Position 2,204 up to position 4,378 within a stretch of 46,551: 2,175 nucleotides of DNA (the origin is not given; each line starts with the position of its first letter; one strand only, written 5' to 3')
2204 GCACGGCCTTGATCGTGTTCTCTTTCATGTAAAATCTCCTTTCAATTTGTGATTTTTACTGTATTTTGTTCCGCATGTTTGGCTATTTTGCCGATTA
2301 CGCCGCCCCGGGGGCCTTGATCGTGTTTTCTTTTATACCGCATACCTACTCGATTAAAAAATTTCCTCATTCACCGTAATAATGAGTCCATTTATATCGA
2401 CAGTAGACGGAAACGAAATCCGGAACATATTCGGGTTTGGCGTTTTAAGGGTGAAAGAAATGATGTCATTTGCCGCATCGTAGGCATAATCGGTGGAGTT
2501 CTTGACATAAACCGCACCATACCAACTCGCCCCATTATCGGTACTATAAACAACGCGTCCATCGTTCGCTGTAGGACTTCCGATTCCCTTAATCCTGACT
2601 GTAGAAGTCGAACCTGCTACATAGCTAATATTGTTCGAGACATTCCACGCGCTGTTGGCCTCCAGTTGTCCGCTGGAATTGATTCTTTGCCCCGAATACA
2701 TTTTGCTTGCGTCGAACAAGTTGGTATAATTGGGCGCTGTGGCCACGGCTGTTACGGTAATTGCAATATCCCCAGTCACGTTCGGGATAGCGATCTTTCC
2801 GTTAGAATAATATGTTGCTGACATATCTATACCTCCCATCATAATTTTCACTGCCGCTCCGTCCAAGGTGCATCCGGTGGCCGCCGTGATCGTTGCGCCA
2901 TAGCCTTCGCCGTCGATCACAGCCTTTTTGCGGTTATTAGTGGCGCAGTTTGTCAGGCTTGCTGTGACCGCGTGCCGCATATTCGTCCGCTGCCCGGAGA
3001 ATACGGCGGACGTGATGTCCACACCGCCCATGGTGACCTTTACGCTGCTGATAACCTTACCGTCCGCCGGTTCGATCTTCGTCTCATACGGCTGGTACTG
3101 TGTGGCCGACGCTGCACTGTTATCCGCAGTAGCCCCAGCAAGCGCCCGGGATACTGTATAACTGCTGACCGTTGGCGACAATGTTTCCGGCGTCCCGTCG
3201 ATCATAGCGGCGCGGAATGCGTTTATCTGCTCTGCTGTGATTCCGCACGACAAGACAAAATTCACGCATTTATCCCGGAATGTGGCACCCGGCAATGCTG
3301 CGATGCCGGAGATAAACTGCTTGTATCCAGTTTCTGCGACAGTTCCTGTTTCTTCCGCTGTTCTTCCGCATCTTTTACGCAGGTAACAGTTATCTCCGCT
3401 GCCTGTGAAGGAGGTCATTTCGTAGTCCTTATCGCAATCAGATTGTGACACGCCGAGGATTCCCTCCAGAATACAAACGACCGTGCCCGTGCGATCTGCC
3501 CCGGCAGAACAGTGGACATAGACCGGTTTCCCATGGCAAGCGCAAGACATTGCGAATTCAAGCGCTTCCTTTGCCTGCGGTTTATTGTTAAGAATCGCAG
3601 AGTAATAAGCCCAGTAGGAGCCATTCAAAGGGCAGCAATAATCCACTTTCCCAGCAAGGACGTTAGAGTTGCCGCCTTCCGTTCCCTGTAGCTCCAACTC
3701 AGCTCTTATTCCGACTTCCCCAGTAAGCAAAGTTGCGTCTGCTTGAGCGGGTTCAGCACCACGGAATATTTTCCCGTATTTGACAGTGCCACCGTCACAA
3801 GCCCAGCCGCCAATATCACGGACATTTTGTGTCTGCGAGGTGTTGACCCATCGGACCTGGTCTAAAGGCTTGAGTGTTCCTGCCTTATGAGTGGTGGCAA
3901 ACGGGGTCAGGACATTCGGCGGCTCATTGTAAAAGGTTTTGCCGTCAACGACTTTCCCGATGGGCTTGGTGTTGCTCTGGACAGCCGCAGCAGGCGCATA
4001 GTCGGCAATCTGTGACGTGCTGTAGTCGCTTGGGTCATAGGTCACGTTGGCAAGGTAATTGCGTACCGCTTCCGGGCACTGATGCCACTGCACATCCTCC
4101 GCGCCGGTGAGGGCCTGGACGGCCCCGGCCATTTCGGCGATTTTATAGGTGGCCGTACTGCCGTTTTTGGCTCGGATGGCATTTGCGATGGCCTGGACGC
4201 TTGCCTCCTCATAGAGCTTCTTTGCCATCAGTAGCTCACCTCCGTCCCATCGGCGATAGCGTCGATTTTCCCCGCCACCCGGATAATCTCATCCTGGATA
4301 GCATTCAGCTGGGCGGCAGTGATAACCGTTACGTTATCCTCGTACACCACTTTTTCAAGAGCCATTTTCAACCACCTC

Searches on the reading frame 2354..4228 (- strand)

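Call 27: search_protein_families(library=phrogs, proteins=[window:2354-4228:-], max_evalue=0.00001)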
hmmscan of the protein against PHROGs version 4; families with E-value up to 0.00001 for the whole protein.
window:2354-4228:- (624 aa): 1 family
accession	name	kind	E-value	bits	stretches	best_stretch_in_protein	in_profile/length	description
phrog_29123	-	unknown function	6.7e-06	25.9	0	10-54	10-54/459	-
